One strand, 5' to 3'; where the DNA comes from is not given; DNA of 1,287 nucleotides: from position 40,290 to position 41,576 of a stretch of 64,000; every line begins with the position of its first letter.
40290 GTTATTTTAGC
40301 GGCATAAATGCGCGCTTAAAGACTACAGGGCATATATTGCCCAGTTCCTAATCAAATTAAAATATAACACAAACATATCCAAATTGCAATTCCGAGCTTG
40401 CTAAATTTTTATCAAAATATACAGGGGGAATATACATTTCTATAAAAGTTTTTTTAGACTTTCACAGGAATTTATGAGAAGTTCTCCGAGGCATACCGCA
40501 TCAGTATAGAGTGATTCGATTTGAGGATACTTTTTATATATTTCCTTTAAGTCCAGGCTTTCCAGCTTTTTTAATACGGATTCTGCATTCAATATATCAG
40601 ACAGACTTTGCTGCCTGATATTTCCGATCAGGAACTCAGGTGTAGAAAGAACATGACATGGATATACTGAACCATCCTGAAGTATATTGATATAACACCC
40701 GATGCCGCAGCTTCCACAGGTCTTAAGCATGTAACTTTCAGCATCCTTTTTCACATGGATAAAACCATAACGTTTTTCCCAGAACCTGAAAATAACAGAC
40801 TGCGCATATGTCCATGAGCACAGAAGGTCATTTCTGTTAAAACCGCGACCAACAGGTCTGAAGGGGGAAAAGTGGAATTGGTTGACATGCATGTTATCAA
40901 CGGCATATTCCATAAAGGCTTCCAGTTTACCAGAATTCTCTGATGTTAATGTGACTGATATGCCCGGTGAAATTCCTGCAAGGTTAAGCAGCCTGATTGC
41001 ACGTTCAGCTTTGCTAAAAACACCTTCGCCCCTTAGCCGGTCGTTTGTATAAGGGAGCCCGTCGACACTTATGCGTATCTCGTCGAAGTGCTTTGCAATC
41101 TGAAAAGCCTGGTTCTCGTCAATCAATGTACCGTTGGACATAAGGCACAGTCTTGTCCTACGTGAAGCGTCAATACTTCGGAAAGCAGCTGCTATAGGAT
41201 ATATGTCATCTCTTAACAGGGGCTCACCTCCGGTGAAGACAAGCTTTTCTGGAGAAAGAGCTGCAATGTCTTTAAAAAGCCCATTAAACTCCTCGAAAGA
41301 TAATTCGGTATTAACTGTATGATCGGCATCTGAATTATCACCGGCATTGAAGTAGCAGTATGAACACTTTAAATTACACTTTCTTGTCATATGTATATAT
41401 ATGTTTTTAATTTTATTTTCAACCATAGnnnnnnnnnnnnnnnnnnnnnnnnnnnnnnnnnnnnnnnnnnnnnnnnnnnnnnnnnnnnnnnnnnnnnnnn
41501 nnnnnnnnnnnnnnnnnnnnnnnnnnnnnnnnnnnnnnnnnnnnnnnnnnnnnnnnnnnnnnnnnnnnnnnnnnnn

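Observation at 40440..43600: HEAT-repeat protein translationally coupled to a radical-SAM/SPASM enzyme, inserted between pfp and fba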

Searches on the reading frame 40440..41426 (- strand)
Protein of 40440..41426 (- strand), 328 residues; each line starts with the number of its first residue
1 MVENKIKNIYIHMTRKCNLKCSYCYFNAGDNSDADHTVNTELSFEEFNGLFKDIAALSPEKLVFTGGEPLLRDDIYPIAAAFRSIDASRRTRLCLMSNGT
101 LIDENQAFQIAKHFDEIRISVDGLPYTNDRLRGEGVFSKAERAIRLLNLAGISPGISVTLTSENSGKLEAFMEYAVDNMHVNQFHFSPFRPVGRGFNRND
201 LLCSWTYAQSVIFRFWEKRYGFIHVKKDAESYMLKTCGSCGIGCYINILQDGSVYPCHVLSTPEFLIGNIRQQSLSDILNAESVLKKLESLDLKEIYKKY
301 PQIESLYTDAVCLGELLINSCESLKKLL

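Call 3: search_protein_families(library=pfam, proteins=[window:40440-41426:-], max_evalue=0.01)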
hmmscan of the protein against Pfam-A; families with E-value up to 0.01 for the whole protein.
window:40440-41426:- (328 aa): 3 families
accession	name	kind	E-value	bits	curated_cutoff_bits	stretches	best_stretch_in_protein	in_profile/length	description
PF04055.27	Radical_SAM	-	2.7e-21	76.9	29.5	1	12-174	2-165/166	Radical SAM superfamily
PF13353.11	Fer4_12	-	7e-09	36.5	22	1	14-125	12-117/137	4Fe-4S single cluster domain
PF13186.11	SPASM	-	1.6e-08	35.1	21.5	1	243-289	5-52/67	Iron-sulfur cluster-binding domain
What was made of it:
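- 40440..41426 (-): Gene for the 328-aa radical-SAM enzyme with a truncated SPASM (twitch-like) C-terminal domain (NCBI MDP4091783.1). Pfam Radical_SAM and SPASM (call 3).
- On Radical SAM superfamily (PF04055): PF04055 scores 76.9 bits against 29.5 (call 3).
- On SPASM domain (two auxiliary clusters): Pfam SPASM passes its threshold (35.1 vs 21.5, call 3), but it covers only residues 243-289.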

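Call 4: search_protein_families(library=ncbifam, proteins=[window:40440-41426:-], max_evalue=0.01)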
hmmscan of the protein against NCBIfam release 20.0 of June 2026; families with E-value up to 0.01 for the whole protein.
window:40440-41426:- (328 aa): 85 families (the best 25 are shown)
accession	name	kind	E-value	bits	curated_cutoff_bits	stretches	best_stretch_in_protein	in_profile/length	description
NF045574.1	sacti_mat_StsB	exception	2.4e-45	155.3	625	1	2-289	91-369/466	StsB family radical SAM/SPASM domain sactipeptide maturase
TIGR04051.1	rSAM_NirJ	equivalog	3.1e-35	121.8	515.45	1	12-207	7-194/354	heme d1 biosynthesis radical SAM protein NirJ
TIGR04250.1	SCM_rSAM_ScmE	equivalog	5.4e-32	111.1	400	1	7-185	3-175/358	SynChlorMet cassette radical SAM/SPASM protein ScmE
NF050035.1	rSAM_WgK_link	exception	4.4e-31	108.2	650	2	9-168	11-164/367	radical SAM/SPASM peptide maturase WgkB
TIGR04545.1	rSAM_ahbD_hemeb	equivalog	2.3e-28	99.6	500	1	12-218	5-204/339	heme b synthase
TIGR04347.1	pseudo_SAM_Halo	equivalog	3e-28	99.2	525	1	10-196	41-219/390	TIGR04347 family pseudo-SAM/SPASM protein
TIGR04055.1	rSAM_NirJ2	equivalog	8.1e-27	94.6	500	1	13-295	6-289/326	putative heme d1 biosynthesis radical SAM protein NirJ2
TIGR03962.1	mycofact_rSAM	equivalog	1.3e-26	93.6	265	1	12-289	17-292/339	mycofactocin radical SAM maturase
TIGR04054.1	rSAM_NirJ1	equivalog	3.4e-24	85.2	650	1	11-195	40-216/387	putative heme d1 biosynthesis radical SAM protein NirJ1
TIGR04546.1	rSAM_ahbC_deAc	equivalog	7.3e-24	84.3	650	1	10-186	42-210/390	12,18-didecarboxysiroheme deacetylase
TIGR04303.1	GeoRSP_rSAM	equivalog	5.5e-23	82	400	1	13-289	11-285/325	GeoRSP system radical SAM/SPASM protein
TIGR04251.1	SCM_rSAM_ScmF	equivalog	7.2e-23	81.5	400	2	6-195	3-188/353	SynChlorMet cassette radical SAM/SPASM protein ScmF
NF047865.1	rSAM_PapB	equivalog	1.6e-22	80.2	340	1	6-273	2-282/330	PapB family radical SAM/SPASM ranthipeptide maturase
TIGR04340.1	rSAM_ACGX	hypoth_equivalog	1.3e-21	77.2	400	2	10-217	6-207/341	radical SAM/SPASM domain protein, ACGX system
NF041298.1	rSAM_mat_DynA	equivalog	1.3e-21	77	450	1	11-284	5-296/356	dynobactin maturation radical SAM/SPASM protein DynA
TIGR03942.1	sulfatase_rSAM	equivalog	2.1e-20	73.2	349.45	1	14-283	8-295/363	anaerobic sulfatase maturase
TIGR03974.1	rSAM_six_Cys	equivalog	2.3e-19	69.6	425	2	3-133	93-226/451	thioether cross-link-forming SCIFF peptide maturase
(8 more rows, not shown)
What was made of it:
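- On Sactipeptide/ranthipeptide maturases (NF045574 StsB, TIGR03974 SCIFF/CteB, NF047865 PapB): 155.3 vs 625, 69.6 vs 425 and 80.2 vs 340 (call 4).
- On Anaerobic sulfatase maturase (TIGR03942): 73.2 vs 349 bits (call 4).
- On Haem/haem d1 radical-SAM enzymes (NirJ TIGR04051, AhbD TIGR04545): The matches are limited to the core, residues 12-218 (call 4).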

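Call 5: find_homologous_proteins(query=window:40440-41426:-)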
Query window:40440-41426:- (328 aa): 1243 proteins with E <= 0.001 among 2944 candidates; the best 120 are listed.
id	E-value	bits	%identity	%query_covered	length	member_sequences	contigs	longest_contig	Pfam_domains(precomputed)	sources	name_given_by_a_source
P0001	3.0e-221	751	100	100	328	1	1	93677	PF13186.12,PF04055.28,PF13353.12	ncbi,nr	ncbi:MAG: radical SAM protein [Bacillota bacterium]|nr:radical SAM protein [Bacillota bacterium]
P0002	5.5e-104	366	53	100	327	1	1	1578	PF13186.12,PF04055.28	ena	-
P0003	1.3e-101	358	50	100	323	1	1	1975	PF13186.12,PF04055.28,PF13353.12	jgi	jgi:MoaA/NifB/PqqE/SkfB family radical SAM enzyme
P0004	1.4e-98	348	49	99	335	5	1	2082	PF13186.12,PF04055.28,PF13353.12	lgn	-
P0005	9.8e-98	346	48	99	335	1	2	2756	PF13186.12,PF04055.28,PF13353.12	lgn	-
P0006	3.1e-97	344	48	99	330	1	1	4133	PF13186.12,PF04055.28,PF13353.12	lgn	-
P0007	3.4e-97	344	48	99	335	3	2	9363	PF13186.12,PF04055.28,PF13353.12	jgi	-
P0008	2.7e-96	341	46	99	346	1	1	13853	PF13186.12,PF04055.28,PF13353.12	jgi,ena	-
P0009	3.7e-96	340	48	99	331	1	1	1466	PF13186.12,PF04055.28,PF13353.12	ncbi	-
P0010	7.5e-96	339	49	99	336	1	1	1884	PF13186.12,PF04055.28,PF13353.12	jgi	jgi:MoaA/NifB/PqqE/SkfB family radical SAM enzyme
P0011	9.9e-96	339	48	98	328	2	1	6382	PF13186.12,PF04055.28,PF13353.12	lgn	-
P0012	1.4e-95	339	49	99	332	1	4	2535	PF13186.12,PF04055.28,PF13353.12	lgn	-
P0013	3.1e-94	334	51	95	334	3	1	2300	PF13186.12,PF04055.28,PF13353.12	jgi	-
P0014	5.1e-93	330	46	96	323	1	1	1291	PF13186.12,PF04055.28,PF13353.12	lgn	-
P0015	1.1e-91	326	46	99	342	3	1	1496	PF13186.12,PF04055.28,PF13353.12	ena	-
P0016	1.7e-91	325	47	99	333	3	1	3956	PF04055.28,PF13353.12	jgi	-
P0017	5.5e-90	320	46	98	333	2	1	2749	PF13186.12,PF04055.28,PF13353.12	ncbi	-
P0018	3.2e-89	318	46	99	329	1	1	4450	PF13186.12,PF04055.28,PF13353.12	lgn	-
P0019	1.9e-88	315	47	99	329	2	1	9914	PF13186.12,PF04055.28,PF13353.12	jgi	jgi:MoaA/NifB/PqqE/SkfB family radical SAM enzyme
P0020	1.5e-87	312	48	100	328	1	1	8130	PF13186.12,PF04055.28,PF13353.12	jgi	-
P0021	1.8e-87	312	47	99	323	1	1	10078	PF13186.12,PF04055.28,PF13353.12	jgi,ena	-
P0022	9.9e-87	309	45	98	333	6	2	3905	PF13186.12,PF04055.28,PF13353.12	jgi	-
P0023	1.3e-85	306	45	98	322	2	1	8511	PF13186.12,PF04055.28,PF13353.12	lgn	-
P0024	2.2e-85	305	46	95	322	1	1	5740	PF13186.12,PF04055.28,PF13353.12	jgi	jgi:MoaA/NifB/PqqE/SkfB family radical SAM enzyme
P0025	7.7e-84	300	45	95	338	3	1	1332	PF13186.12,PF04055.28,PF13353.12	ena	-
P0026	4.1e-83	298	47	89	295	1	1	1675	PF13186.12,PF04055.28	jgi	-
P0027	4.7e-83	297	45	98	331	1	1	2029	PF13186.12,PF04055.28,PF13353.12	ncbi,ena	-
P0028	5.7e-83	297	45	96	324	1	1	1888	PF13186.12,PF04055.28,PF13353.12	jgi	-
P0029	2.0e-82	295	45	95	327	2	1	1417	PF13186.12,PF04055.28,PF13353.12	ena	-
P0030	6.1e-80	287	47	96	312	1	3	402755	PF13186.12,PF04055.28,PF13353.12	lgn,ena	-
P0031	8.5e-80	287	46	99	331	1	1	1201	PF13186.12,PF04055.28,PF13353.12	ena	-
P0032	3.5e-79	285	46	89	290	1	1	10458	PF13186.12,PF04055.28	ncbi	-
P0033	3.9e-79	285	50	79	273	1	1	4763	PF13186.12,PF04055.28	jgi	jgi:MoaA/NifB/PqqE/SkfB family radical SAM enzyme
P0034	6.3e-79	284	47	88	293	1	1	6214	PF13186.12,PF04055.28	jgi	jgi:mycofactocin biosynthetic radical S-adenosylmethionine protein MftC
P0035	1.8e-78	282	47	88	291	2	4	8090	PF13186.12,PF04055.28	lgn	-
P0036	6.8e-78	280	43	97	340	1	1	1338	PF13186.12,PF04055.28,PF13353.12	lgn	-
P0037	1.3e-76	276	47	87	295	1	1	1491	PF13186.12,PF04055.28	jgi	jgi:radical SAM protein with 4Fe4S-binding SPASM domain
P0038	1.5e-76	276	43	99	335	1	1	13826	PF13186.12,PF04055.28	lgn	-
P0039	1.9e-73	266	41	95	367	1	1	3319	PF13186.12,PF04055.28,PF13353.12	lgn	-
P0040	1.4e-71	260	42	95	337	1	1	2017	PF13186.12,PF04055.28,PF13353.12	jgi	jgi:radical SAM protein with 4Fe4S-binding SPASM domain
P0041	5.9e-71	258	42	95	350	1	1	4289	PF13186.12,PF04055.28,PF13353.12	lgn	-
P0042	7.1e-71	257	41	96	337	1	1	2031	PF13186.12,PF04055.28,PF13353.12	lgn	-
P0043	1.5e-70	256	42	95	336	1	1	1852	PF13186.12,PF04055.28,PF13353.12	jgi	-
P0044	3.6e-70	255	41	95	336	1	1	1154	PF13186.12,PF04055.28,PF13353.12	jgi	jgi:radical SAM protein with 4Fe4S-binding SPASM domain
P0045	7.9e-70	254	41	94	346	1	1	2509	PF13186.12,PF04055.28,PF13353.12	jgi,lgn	-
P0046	3.9e-69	252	41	96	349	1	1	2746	PF13186.12,PF04055.28,PF13353.12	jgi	jgi:radical SAM protein with 4Fe4S-binding SPASM domain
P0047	3.7e-68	248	41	95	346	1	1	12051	PF13186.12,PF04055.28,PF13353.12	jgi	jgi:radical SAM protein with 4Fe4S-binding SPASM domain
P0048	1.8e-66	243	38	95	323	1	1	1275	PF13186.12,PF04055.28,PF13353.12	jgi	jgi:radical SAM protein with 4Fe4S-binding SPASM domain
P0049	3.4e-66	242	42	96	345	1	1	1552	PF13186.12,PF04055.28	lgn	-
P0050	3.9e-66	242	39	95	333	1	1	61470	PF13186.12,PF04055.28,PF13353.12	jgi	-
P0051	4.7e-66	242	39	95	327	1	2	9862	PF13186.12,PF04055.28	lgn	-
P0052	6.0e-66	241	42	87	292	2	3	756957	PF13186.12,PF04055.28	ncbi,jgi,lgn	-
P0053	3.7e-65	239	40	95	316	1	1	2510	PF13186.12,PF04055.28,PF13353.12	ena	-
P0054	8.3e-65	237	38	96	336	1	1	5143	PF13186.12,PF04055.28,PF13353.12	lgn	-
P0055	4.9e-63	232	47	72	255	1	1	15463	PF13186.12,PF04055.28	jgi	-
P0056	3.2e-62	229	39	95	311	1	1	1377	PF04055.28,PF13353.12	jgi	-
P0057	6.8e-62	228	41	93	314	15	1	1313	PF13186.12,PF04055.28,PF13353.12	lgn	-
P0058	8.8e-62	228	39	95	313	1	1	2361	PF13186.12,PF04055.28,PF13353.12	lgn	-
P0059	1.3e-61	227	39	95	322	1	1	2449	PF13186.12,PF04055.28,PF13353.12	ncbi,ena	-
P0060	1.9e-61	226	39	95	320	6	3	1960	PF13186.12,PF04055.28,PF13353.12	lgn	-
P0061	3.1e-61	226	39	95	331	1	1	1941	PF13186.12,PF04055.28,PF13353.12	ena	-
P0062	6.9e-61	225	39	95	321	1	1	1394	PF13186.12,PF04055.28,PF13353.12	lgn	-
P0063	8.9e-61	224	39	93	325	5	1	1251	PF13186.12,PF04055.28,PF13353.12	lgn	-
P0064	1.4e-60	224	42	84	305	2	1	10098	PF13186.12,PF04055.28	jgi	-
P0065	2.3e-60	223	39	95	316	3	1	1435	PF13186.12,PF04055.28,PF13353.12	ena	-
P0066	2.4e-60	223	38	97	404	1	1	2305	PF13186.12,PF04055.28,PF13353.12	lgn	-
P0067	3.0e-60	223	39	94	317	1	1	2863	PF13186.12,PF04055.28,PF13353.12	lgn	-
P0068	4.0e-60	222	37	97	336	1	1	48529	PF13186.12,PF04055.28,PF13353.12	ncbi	-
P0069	4.2e-60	222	38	93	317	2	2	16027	PF13186.12,PF04055.28,PF13353.12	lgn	-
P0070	9.6e-60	221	39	95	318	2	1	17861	PF13186.12,PF04055.28,PF13353.12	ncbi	-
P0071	1.4e-59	220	38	96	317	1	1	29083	PF13186.12,PF04055.28,PF13353.12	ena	-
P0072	1.4e-59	220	39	94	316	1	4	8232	PF13186.12,PF04055.28,PF13353.12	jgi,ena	-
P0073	1.5e-59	220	38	95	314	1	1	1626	PF13186.12,PF04055.28,PF13353.12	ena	-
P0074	1.5e-59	220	36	94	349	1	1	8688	PF13186.12,PF04055.28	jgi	jgi:MoaA/NifB/PqqE/SkfB family radical SAM enzyme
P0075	2.3e-59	220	36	96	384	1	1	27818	PF13186.12,PF04055.28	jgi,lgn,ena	-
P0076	2.7e-59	219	36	97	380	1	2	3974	PF13186.12,PF04055.28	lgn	-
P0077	4.3e-59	219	36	94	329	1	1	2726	PF13186.12,PF04055.28,PF13353.12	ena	-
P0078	1.2e-58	217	37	95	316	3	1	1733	PF13186.12,PF04055.28,PF13353.12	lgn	-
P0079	1.3e-58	217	38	95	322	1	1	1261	PF13186.12,PF04055.28,PF13353.12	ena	-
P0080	1.4e-58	217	38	94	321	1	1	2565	PF13186.12,PF04055.28,PF13353.12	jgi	jgi:MoaA/NifB/PqqE/SkfB family radical SAM enzyme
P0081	3.9e-58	216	38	95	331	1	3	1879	PF13186.12,PF04055.28,PF13353.12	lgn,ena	-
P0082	4.2e-58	215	37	96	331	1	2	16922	PF13186.12,PF04055.28,PF13353.12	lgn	-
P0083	6.2e-58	215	38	94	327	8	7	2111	PF13186.12,PF04055.28,PF13353.12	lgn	-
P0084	7.8e-58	215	38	96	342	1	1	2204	PF04055.28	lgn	-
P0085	8.7e-58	214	34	95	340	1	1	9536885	PF13186.12,PF04055.28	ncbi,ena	-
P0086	9.3e-58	214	36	95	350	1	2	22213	PF04055.28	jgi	jgi:radical SAM protein with 4Fe4S-binding SPASM domain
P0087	1.1e-57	214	34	95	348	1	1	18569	PF13186.12,PF04055.28,PF13353.12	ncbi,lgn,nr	ncbi:MAG: radical SAM protein [Chloroflexi bacterium]|nr:radical SAM protein [Chloroflexota bacteriu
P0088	1.5e-57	214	34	95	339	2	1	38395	PF13186.12,PF04055.28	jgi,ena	-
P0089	1.6e-57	214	35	95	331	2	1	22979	PF13186.12,PF04055.28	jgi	jgi:radical SAM protein with 4Fe4S-binding SPASM domain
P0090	1.6e-57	213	37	95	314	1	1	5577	PF13186.12,PF04055.28,PF13353.12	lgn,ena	-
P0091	1.8e-57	213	38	90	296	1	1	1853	PF13186.12,PF04055.28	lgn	-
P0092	1.8e-57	213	38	95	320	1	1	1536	PF13186.12,PF04055.28,PF13353.12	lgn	-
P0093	2.2e-57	213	38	96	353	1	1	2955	PF13186.12,PF04055.28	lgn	-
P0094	2.5e-57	213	38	96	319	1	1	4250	PF13186.12,PF04055.28,PF13353.12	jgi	jgi:radical SAM protein with 4Fe4S-binding SPASM domain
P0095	2.7e-57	213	34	94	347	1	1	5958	PF13186.12,PF04055.28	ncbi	-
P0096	4.4e-57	212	35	95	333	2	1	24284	PF13186.12,PF04055.28,PF13353.12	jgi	jgi:radical SAM protein with 4Fe4S-binding SPASM domain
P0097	4.6e-57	212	34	97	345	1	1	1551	PF13186.12,PF04055.28,PF13353.12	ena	-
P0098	5.2e-57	212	37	96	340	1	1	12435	PF13186.12,PF04055.28,PF13353.12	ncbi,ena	-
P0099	5.3e-57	212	39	88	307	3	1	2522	PF13186.12,PF04055.28,PF13353.12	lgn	-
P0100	5.9e-57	212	41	89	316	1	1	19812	PF13186.12,PF04055.28,PF13353.12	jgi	jgi:MoaA/NifB/PqqE/SkfB family radical SAM enzyme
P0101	7.5e-57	211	37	95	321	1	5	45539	PF04055.28,PF13353.12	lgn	-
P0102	8.8e-57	211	34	96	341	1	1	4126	PF13186.12,PF04055.28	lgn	-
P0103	9.5e-57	211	34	95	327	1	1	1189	PF13186.12,PF04055.28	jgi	jgi:radical SAM protein with 4Fe4S-binding SPASM domain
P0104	1.1e-56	211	34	95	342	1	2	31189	PF13186.12,PF04055.28,PF13353.12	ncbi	-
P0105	1.1e-56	211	35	95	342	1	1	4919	PF13186.12,PF04055.28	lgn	-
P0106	1.1e-56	211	34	95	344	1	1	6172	PF13186.12,PF04055.28,PF13353.12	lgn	-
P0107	1.4e-56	210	34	95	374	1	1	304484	PF13186.12,PF04055.28,PF13353.12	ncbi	-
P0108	1.6e-56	210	34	97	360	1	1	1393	PF13186.12,PF04055.28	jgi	jgi:MoaA/NifB/PqqE/SkfB family radical SAM enzyme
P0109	2.6e-56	210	34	95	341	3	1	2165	PF13186.12,PF04055.28,PF13353.12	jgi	jgi:radical SAM protein with 4Fe4S-binding SPASM domain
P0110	2.8e-56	209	37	95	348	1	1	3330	PF13186.12,PF04055.28,PF13353.12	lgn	-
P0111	2.9e-56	209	34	97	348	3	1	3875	PF13186.12,PF04055.28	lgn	-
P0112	3.0e-56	209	38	88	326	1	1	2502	PF13186.12,PF04055.28,PF13353.12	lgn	-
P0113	3.1e-56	209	36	95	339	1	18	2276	PF04055.28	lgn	-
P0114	3.2e-56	209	38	94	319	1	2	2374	PF13186.12,PF04055.28,PF13353.12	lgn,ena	-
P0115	4.6e-56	209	34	95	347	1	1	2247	PF13186.12,PF04055.28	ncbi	-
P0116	4.6e-56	209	34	95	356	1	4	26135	PF13186.12,PF04055.28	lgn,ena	-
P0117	5.0e-56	209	38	95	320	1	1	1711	PF13186.12,PF04055.28,PF13353.12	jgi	jgi:MoaA/NifB/PqqE/SkfB family radical SAM enzyme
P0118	6.1e-56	208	38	94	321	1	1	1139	PF13186.12,PF04055.28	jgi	jgi:radical SAM protein with 4Fe4S-binding SPASM domain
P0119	6.2e-56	208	36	95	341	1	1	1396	PF13186.12,PF04055.28,PF13353.12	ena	-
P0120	6.5e-56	208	36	94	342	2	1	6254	PF13186.12,PF04055.28,PF13353.12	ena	-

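Call 7: find_encoding_contigs(protein=P0030, flank=8000, max_places=3)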
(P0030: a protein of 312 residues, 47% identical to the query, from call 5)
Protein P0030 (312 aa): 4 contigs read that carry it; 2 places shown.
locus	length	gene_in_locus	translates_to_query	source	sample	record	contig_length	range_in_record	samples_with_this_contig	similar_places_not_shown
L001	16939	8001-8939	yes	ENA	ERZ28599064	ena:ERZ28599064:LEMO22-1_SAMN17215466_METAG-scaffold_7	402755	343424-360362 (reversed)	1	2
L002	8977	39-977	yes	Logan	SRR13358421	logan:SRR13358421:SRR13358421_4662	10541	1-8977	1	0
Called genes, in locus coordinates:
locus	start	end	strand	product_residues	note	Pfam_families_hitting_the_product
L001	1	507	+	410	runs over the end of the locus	PF01208:URO-D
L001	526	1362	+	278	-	-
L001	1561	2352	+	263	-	PF00198:2-oxoacid_dh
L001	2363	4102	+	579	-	PF00501:AMP-binding, PF13193:AMP-binding_C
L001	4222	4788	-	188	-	PF01844:HNH, PF14279:HNH_5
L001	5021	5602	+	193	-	PF01613:Flavin_Reduct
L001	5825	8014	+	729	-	PF01602:Adaptin_N (faint), PF13513:HEAT_EZ (faint), PF02985:HEAT (faint), PF00514:Arm (faint), PF13646:HEAT_2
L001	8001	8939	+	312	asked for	PF13353:Fer4_12, PF04055:Radical_SAM, PF13186:SPASM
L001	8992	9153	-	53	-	-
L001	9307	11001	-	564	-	PF01266:DAO (faint), PF13450:NAD_binding_8, PF01593:Amino_oxidase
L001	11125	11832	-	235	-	PF00392:GntR, PF07729:FCD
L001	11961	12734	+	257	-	PF02492:cobW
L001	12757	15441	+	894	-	PF00037:Fer4, PF14691:Fer4_20, PF01266:DAO, PF01946:Thi4, PF07992:Pyr_redox_2, PF12831:FAD_oxidored (weak), PF13450:NAD_binding_8, PF00037:Fer4 (weak), +3 more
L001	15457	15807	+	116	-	PF01155:HypA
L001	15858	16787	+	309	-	PF18948:DUF5692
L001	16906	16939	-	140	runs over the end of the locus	-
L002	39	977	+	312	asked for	PF13353:Fer4_12, PF04055:Radical_SAM, PF13186:SPASM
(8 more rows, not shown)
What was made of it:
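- A URO-D family gene lies 5 kb upstream in L001 (call 7).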

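Call 8: find_encoding_contigs(protein=P0008, flank=8000, max_places=3)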
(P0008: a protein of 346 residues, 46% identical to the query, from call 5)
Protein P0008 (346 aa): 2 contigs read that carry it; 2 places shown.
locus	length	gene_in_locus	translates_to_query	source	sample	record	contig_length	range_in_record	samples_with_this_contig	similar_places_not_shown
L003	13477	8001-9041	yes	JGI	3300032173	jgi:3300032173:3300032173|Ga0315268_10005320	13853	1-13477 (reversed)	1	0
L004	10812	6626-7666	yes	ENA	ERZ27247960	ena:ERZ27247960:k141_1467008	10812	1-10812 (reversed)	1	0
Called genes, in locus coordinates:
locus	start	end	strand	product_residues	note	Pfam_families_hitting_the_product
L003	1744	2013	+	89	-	-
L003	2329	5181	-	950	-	PF13493:DUF4118, PF00989:PAS, PF08448:PAS_4, PF13426:PAS_9, PF08447:PAS_3, PF08448:PAS_4, PF13426:PAS_9, PF02518:HATPase_c, +7 more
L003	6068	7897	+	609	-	PF26715:HEAT_GCN1_2 (faint), PF03130:HEAT_PBS (faint), PF13513:HEAT_EZ (faint), PF00514:Arm (faint), PF02985:HEAT (faint), PF13646:HEAT_2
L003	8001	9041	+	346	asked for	PF04055:Radical_SAM, PF13353:Fer4_12, PF13186:SPASM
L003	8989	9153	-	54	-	-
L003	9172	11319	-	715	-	PF05228:CHASE4, PF00672:HAMP, PF08448:PAS_4, PF13426:PAS_9, PF00512:HisKA, PF02518:HATPase_c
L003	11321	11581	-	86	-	PF12728:HTH_17 (weak), PF13411:MerR_1 (weak)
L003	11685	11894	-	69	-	-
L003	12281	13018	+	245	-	PF01799:Fer2_2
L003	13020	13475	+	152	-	?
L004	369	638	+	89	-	-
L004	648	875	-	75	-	-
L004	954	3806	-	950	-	PF13493:DUF4118, PF00989:PAS, PF08448:PAS_4, PF13426:PAS_9, PF08447:PAS_3, PF08448:PAS_4, PF13426:PAS_9, PF02518:HATPase_c, +7 more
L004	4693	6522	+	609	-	PF26715:HEAT_GCN1_2 (faint), PF03130:HEAT_PBS (faint), PF13513:HEAT_EZ (faint), PF00514:Arm (faint), PF02985:HEAT (faint), PF13646:HEAT_2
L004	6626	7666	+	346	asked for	PF04055:Radical_SAM, PF13353:Fer4_12, PF13186:SPASM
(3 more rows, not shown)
